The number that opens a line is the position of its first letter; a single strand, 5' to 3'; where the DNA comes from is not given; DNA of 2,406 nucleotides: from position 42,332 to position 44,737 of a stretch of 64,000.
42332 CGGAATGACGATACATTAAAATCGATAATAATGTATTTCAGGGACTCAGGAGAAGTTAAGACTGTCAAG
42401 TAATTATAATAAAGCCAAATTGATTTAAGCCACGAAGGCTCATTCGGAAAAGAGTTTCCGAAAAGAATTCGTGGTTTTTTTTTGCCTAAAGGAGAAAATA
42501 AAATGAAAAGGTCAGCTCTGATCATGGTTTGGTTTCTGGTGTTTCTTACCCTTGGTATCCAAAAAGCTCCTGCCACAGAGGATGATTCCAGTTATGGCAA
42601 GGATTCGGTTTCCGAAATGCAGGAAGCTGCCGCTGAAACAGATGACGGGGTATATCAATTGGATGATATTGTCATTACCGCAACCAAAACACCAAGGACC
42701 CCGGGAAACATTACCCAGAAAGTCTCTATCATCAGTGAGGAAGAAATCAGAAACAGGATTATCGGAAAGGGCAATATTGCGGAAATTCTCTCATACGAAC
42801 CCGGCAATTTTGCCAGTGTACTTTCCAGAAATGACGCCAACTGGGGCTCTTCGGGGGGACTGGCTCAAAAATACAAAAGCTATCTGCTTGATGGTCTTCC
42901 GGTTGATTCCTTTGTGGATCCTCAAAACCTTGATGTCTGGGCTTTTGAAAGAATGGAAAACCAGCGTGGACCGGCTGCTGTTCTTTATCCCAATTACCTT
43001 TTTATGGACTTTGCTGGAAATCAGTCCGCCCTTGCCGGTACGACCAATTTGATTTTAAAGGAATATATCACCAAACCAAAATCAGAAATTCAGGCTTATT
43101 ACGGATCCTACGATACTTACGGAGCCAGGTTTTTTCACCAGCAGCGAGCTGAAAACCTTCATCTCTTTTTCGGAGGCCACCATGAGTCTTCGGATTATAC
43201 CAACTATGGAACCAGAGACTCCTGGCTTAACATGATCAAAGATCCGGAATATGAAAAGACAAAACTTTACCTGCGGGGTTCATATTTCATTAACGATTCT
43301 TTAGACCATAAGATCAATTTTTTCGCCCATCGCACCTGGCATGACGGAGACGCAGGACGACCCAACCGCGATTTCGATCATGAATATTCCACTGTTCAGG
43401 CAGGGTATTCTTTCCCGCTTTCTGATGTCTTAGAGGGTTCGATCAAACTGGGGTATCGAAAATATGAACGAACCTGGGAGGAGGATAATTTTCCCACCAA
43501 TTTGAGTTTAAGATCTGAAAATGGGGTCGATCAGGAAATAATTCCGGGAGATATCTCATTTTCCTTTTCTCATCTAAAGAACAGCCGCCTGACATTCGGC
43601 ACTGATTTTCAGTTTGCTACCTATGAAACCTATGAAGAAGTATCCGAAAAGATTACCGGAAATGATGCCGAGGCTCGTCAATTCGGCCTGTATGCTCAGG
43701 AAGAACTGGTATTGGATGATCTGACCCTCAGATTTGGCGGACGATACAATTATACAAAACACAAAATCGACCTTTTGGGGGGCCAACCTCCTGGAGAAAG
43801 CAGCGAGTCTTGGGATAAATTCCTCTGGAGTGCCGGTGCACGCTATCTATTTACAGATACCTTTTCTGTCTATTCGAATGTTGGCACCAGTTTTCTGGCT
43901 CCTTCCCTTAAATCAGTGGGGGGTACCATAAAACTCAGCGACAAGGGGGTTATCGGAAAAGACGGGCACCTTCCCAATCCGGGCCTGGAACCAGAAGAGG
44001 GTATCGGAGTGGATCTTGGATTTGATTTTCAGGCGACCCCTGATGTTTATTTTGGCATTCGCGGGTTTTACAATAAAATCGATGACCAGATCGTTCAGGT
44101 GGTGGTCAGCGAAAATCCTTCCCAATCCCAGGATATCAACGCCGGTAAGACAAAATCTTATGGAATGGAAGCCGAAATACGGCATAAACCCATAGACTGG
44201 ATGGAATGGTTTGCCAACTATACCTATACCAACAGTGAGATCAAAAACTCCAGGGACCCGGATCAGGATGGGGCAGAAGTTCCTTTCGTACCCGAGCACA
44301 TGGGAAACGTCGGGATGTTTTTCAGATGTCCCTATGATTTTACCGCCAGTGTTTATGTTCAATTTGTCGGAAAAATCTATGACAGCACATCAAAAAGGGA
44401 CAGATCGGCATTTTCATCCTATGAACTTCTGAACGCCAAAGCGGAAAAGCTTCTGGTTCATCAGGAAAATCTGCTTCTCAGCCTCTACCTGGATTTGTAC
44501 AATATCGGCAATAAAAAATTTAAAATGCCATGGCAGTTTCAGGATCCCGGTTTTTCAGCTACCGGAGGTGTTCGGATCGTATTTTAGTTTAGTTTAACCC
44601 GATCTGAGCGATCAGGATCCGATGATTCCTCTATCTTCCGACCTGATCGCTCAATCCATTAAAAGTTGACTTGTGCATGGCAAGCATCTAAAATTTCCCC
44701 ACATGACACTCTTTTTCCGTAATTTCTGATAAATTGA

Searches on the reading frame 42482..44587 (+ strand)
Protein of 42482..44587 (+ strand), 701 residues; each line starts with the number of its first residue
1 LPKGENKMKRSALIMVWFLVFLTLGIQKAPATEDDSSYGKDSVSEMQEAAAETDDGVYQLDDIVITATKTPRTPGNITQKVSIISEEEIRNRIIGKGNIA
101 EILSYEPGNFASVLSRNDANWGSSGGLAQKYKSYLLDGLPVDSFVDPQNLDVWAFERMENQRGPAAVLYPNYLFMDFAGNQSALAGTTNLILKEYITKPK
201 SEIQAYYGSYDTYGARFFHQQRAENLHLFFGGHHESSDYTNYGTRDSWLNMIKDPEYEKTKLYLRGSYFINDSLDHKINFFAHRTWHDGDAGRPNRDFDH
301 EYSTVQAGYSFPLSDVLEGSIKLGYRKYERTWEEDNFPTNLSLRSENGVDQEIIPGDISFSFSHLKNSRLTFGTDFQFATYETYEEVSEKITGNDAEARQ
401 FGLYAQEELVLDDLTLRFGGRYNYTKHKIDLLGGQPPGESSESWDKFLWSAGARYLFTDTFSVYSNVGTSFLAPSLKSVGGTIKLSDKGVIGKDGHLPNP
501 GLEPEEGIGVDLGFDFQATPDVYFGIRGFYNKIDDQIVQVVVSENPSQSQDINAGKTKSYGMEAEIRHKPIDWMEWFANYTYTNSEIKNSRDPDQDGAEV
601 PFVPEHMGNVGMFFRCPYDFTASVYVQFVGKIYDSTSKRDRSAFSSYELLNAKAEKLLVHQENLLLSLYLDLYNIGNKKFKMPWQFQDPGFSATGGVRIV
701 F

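Call 85: search_protein_families(library=pfam, proteins=[window:42482-44587:+], max_evalue=0.00001)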
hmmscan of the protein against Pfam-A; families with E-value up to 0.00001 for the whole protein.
window:42482-44587:+ (701 aa): 4 families
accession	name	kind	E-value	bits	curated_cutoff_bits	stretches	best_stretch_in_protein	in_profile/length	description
PF00593.30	TonB_dep_Rec_b-barrel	-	2e-49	170.1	27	1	284-675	43-436/436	TonB dependent receptor-like, beta-barrel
PF14905.12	OMP_b-brl_3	-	7.4e-11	42.2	27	1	399-660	113-361/408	Outer membrane protein beta-barrel family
PF07715.20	Plug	-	3.5e-10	40.8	23.9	1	76-169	4-99/107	TonB-dependent Receptor Plug Domain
PF10082.15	BBP2_2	-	9.8e-07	28.4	23.7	0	186-327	98-242/378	Putative beta-barrel porin 2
